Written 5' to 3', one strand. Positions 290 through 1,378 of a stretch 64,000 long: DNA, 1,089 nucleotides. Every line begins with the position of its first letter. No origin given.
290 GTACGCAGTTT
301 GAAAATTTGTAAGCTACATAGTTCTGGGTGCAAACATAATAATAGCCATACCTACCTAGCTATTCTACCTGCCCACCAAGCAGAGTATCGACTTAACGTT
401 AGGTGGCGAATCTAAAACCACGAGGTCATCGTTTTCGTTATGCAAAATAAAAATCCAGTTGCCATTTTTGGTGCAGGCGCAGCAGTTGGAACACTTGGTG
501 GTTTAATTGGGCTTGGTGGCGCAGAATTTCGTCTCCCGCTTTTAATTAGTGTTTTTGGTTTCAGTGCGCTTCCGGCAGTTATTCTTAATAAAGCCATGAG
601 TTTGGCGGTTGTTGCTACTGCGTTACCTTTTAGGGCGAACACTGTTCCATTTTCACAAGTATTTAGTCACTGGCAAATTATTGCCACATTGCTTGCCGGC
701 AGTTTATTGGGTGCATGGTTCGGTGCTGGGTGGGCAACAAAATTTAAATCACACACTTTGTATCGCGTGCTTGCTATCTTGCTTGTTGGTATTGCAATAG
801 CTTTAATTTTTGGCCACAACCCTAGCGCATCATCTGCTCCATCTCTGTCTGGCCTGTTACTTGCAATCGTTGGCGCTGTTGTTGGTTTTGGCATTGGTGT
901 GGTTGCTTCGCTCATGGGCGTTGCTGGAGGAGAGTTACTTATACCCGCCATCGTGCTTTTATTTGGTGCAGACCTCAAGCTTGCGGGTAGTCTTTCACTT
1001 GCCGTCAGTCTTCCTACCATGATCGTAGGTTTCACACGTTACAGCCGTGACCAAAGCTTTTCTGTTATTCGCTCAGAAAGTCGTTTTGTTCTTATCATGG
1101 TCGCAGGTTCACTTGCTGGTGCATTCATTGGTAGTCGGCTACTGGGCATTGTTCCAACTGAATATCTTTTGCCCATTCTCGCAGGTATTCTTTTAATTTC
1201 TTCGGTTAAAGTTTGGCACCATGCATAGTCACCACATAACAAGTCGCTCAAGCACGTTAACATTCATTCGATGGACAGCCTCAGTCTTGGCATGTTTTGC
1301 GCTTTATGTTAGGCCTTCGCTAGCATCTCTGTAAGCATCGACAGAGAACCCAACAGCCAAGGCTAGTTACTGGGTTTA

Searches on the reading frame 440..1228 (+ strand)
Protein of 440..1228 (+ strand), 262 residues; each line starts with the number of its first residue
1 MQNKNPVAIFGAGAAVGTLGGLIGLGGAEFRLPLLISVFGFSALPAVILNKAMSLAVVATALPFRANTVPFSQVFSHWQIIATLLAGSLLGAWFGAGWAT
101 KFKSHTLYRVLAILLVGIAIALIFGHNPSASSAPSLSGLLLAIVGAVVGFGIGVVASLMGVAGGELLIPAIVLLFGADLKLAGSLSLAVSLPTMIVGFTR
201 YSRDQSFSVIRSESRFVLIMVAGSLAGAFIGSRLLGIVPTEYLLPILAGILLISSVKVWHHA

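Call 4: search_protein_families(library=pfam, proteins=[window:440-1228:+], max_evalue=0.1)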
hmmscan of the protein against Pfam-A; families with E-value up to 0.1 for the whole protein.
window:440-1228:+ (262 aa): 1 family
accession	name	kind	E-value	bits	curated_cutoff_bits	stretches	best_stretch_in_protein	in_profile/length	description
PF01925.25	TauE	-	4.7e-28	98.9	32.6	1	9-257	1-236/237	Sulfite exporter TauE/SafE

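Call 76: find_encoding_contigs(protein=window:440-1228:+, flank=7000, max_places=10)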
Protein window:440-1228:+ (262 aa): 23 contigs read that carry it; 10 places shown.
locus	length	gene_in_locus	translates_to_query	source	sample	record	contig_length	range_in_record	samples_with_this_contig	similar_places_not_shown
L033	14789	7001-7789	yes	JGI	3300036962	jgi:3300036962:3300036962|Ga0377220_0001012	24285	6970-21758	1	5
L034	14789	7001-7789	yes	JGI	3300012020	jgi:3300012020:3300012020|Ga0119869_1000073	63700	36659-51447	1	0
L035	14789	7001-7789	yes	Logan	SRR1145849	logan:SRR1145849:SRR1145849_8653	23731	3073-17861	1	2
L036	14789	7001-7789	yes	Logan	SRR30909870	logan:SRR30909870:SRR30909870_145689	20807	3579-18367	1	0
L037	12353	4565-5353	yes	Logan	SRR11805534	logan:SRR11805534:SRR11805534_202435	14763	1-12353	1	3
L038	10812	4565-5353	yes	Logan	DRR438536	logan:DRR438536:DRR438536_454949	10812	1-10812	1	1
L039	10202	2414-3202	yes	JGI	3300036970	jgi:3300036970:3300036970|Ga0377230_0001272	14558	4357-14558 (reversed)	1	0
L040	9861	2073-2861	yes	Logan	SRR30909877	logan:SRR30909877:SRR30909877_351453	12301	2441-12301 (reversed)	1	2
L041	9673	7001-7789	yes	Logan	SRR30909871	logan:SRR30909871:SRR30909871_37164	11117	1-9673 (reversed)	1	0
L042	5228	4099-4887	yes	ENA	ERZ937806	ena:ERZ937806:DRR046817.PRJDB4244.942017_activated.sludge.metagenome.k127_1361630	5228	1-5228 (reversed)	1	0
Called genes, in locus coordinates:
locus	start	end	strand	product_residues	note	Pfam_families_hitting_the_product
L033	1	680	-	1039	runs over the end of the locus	PF00873:ACR_tran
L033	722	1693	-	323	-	PF25973:BSH_CzcB, PF25954:Beta-barrel_RND_2 (weak), PF25975:CzcB_C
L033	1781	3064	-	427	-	PF02321:OEP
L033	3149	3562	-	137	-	-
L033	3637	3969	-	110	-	-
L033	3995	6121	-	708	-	PF00403:HMA (faint), PF00122:E1-E2_ATPase, PF00702:Hydrolase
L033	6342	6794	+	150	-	PF00376:MerR, PF13411:MerR_1, PF09278:MerR-DNA-bind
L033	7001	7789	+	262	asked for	PF01925:TauE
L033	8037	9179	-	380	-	PF11159:DUF2939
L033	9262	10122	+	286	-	PF13338:AbiEi_4 (weak)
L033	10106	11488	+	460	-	PF08843:AbiEii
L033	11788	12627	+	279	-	-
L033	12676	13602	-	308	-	-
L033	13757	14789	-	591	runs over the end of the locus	-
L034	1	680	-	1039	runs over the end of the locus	PF00873:ACR_tran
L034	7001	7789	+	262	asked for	PF01925:TauE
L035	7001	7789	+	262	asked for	PF01925:TauE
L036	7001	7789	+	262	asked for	PF01925:TauE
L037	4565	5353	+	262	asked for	PF01925:TauE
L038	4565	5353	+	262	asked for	PF01925:TauE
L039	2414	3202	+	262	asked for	PF01925:TauE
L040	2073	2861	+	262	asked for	PF01925:TauE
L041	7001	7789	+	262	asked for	PF01925:TauE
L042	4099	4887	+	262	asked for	PF01925:TauE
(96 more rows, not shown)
